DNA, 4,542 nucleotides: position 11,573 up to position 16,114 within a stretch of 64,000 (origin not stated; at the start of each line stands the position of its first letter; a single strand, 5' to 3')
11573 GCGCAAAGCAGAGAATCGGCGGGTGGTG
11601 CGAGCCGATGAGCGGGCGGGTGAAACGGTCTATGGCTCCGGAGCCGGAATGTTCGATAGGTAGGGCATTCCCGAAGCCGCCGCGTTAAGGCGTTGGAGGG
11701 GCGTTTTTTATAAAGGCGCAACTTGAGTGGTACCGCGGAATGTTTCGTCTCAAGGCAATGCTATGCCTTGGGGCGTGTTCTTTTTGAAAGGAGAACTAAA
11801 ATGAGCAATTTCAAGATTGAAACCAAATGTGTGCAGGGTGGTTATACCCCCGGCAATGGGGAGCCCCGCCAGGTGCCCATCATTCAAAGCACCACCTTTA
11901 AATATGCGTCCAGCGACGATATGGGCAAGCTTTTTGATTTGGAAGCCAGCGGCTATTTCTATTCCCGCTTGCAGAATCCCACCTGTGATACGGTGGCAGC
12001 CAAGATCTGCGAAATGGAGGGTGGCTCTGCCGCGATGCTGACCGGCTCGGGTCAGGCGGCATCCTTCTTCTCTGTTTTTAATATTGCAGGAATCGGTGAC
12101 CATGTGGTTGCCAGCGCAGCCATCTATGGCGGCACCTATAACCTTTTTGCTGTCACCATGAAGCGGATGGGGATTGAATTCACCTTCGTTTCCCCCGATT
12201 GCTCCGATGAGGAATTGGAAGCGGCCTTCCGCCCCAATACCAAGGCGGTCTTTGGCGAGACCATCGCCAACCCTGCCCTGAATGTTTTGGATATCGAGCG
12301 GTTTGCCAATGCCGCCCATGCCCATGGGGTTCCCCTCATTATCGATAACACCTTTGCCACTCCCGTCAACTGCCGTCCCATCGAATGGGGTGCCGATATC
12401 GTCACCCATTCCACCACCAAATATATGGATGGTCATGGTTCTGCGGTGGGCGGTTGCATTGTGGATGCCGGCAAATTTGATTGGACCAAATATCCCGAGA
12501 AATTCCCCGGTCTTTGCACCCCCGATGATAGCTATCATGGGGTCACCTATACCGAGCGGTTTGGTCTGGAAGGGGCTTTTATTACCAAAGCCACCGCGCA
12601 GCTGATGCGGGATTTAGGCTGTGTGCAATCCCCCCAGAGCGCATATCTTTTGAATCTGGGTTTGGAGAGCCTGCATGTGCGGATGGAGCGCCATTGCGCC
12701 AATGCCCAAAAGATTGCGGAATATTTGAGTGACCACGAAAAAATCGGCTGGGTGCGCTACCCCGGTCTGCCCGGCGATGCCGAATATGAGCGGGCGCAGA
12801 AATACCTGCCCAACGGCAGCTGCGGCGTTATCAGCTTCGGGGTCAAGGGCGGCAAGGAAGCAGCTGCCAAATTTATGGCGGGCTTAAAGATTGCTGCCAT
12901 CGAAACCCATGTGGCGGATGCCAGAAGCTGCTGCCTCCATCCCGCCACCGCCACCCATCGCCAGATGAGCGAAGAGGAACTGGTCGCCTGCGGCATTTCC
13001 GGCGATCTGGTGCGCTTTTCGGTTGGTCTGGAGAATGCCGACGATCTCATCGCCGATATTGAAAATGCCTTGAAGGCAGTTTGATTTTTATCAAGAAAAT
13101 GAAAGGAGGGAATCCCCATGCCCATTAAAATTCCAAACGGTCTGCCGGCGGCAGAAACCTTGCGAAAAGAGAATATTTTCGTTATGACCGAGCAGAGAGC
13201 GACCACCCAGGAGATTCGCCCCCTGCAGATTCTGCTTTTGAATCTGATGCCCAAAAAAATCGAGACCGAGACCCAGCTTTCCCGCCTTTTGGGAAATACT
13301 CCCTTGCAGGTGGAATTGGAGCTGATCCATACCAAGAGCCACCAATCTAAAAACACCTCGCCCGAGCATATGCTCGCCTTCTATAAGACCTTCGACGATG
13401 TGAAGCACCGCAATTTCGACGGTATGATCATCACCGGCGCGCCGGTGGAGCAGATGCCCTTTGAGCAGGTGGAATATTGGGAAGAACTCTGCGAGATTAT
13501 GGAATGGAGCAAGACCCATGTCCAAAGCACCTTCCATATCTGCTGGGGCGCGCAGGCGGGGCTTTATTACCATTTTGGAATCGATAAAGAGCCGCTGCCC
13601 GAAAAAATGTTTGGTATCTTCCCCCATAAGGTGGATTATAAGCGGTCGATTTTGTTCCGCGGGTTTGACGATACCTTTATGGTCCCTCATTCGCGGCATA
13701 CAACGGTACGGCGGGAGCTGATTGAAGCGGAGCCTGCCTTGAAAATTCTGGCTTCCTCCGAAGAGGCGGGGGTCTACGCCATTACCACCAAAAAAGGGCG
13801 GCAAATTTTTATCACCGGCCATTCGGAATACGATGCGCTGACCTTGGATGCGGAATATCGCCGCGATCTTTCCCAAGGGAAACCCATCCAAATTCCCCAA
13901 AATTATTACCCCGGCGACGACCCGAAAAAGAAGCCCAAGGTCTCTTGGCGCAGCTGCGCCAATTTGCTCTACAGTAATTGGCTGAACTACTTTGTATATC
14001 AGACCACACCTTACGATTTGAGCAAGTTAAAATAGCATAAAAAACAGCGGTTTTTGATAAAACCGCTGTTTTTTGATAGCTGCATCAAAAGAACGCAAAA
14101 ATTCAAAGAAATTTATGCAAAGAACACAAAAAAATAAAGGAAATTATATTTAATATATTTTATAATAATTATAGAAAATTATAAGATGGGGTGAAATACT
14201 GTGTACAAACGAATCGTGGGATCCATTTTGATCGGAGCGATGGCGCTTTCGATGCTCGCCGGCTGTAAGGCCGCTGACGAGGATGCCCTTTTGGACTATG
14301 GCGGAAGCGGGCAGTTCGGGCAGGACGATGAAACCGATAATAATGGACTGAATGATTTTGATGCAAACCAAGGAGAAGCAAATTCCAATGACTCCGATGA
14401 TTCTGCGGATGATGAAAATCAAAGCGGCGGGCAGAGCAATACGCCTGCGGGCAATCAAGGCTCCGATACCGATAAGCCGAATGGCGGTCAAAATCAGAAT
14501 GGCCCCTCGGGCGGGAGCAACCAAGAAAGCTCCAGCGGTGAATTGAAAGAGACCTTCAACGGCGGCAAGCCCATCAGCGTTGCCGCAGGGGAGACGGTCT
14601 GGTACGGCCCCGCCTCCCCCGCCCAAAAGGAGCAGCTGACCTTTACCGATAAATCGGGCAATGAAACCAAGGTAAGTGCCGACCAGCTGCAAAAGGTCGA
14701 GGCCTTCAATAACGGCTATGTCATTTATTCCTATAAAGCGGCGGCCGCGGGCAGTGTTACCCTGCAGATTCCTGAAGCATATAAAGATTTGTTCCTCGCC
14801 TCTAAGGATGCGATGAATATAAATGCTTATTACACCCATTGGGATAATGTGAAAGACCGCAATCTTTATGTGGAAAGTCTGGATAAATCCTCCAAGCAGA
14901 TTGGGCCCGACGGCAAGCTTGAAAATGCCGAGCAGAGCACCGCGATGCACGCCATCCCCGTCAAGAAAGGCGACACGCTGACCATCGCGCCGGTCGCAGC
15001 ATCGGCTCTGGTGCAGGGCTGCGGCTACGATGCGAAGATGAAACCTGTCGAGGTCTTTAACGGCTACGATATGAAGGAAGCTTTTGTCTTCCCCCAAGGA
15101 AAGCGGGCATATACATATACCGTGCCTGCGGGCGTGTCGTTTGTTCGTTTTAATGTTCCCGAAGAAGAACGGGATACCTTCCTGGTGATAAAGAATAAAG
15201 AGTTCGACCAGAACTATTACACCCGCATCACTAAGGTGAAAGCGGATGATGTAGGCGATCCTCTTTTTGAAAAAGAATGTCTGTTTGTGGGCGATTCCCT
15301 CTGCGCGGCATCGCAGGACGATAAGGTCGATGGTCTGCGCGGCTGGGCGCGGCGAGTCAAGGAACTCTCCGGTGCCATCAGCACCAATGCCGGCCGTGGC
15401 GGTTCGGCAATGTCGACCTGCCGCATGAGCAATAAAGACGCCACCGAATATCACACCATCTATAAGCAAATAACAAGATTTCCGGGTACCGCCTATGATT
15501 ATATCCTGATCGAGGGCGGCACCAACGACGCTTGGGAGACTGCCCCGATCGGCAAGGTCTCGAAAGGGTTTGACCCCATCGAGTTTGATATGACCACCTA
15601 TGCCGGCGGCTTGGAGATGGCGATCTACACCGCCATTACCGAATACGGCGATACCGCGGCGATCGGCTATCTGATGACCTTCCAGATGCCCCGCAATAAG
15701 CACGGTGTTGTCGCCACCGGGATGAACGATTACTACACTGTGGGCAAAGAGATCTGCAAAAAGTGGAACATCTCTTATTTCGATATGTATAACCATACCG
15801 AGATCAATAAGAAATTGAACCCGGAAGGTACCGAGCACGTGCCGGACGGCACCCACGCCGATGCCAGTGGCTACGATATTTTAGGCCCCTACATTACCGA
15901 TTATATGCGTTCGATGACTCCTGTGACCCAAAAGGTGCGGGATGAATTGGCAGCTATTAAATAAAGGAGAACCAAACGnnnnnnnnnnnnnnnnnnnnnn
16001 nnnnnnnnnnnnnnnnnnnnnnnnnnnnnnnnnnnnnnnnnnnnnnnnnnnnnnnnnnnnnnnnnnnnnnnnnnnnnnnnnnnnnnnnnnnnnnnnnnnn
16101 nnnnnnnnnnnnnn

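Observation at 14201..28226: Six-gene tandem array of SGNH/GDSL hydrolase paralogs built on one conserved two-domain core, in three cellular addresses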

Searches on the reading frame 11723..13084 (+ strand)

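Call 67: search_protein_families(library=pfam, proteins=[window:11723-13084:+], max_evalue=0.01)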
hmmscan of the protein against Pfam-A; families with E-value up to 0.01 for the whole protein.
window:11723-13084:+ (453 aa): 1 family
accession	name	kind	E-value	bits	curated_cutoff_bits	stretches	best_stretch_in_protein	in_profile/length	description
PF01053.26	Cys_Met_Meta_PP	-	1.8e-122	409.1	27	1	33-451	1-381/381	Cys/Met metabolism PLP-dependent enzyme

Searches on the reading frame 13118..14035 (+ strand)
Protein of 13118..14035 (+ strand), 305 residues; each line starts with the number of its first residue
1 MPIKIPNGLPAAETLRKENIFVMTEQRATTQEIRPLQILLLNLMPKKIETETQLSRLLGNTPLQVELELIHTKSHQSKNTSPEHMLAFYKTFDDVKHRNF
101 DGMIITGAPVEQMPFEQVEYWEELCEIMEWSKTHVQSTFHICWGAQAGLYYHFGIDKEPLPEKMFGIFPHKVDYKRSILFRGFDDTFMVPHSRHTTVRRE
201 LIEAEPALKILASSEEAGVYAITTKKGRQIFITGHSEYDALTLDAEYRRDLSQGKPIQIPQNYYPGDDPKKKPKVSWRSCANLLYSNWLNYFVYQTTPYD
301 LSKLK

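Call 67: search_protein_families(library=pfam, proteins=[window:13118-14035:+], max_evalue=0.01)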
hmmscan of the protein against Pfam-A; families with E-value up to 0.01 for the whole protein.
window:13118-14035:+ (305 aa): 2 families
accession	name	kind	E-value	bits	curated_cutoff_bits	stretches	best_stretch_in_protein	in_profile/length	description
PF04204.22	HTS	-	6.9e-144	478.8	27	1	2-299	1-298/298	Homoserine O-succinyltransferase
PF00117.34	GATase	-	0.0012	19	22.8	1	93-230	34-164/190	Glutamine amidotransferase class-I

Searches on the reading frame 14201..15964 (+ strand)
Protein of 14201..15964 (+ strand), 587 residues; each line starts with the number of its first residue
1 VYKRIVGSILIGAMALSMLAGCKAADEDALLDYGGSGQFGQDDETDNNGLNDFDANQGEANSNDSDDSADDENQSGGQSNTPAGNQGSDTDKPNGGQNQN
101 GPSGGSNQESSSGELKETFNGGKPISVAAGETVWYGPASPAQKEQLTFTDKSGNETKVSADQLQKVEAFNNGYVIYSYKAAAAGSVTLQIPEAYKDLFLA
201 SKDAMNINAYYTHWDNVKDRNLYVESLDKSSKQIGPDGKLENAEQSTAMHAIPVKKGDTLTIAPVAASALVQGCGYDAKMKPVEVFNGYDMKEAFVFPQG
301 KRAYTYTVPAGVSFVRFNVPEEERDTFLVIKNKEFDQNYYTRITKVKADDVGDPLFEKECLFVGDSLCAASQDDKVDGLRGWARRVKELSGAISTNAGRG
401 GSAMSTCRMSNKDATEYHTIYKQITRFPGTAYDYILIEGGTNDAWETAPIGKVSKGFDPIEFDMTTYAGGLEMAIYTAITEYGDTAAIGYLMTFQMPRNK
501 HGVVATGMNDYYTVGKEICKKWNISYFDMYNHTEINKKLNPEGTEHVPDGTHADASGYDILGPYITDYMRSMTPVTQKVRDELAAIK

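Call 3: search_protein_families(library=pfam, proteins=[window:14201-15964:+], max_evalue=0.1)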
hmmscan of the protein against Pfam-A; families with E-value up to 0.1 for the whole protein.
window:14201-15964:+ (587 aa): 1 family
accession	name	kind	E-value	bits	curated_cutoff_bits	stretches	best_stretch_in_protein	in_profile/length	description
PF13472.12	Lipase_GDSL_2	-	3.4e-11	44.4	32.9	1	362-560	1-178/178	GDSL-like Lipase/Acylhydrolase family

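Call 4: search_protein_families(library=ncbifam, proteins=[window:14201-15964:+], max_evalue=0.1)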
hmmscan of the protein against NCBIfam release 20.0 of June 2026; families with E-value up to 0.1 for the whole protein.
window:14201-15964:+ (587 aa): 0 families

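Call 85: search_protein_families(library=phrogs, proteins=[window:14201-15964:+], max_evalue=0.001)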
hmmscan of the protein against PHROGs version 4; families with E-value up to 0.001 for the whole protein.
window:14201-15964:+ (587 aa): 4 families
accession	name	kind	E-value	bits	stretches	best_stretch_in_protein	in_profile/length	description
phrog_11541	-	unknown function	3.1e-28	99.6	1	225-571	478-825/832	-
phrog_5240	-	tail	3.3e-26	93.1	1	317-571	421-667/670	tail fiber protein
phrog_17240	-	unknown function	3.5e-08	33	1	430-572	579-711/821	-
phrog_663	-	head and packaging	5.8e-05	22.7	1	392-561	445-615/628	minor head protein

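Call 102: search_protein_families(library=padloc, proteins=[window:14201-15964:+], max_evalue=0.001)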
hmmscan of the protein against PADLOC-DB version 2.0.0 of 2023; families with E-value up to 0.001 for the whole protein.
window:14201-15964:+ (587 aa): 0 families
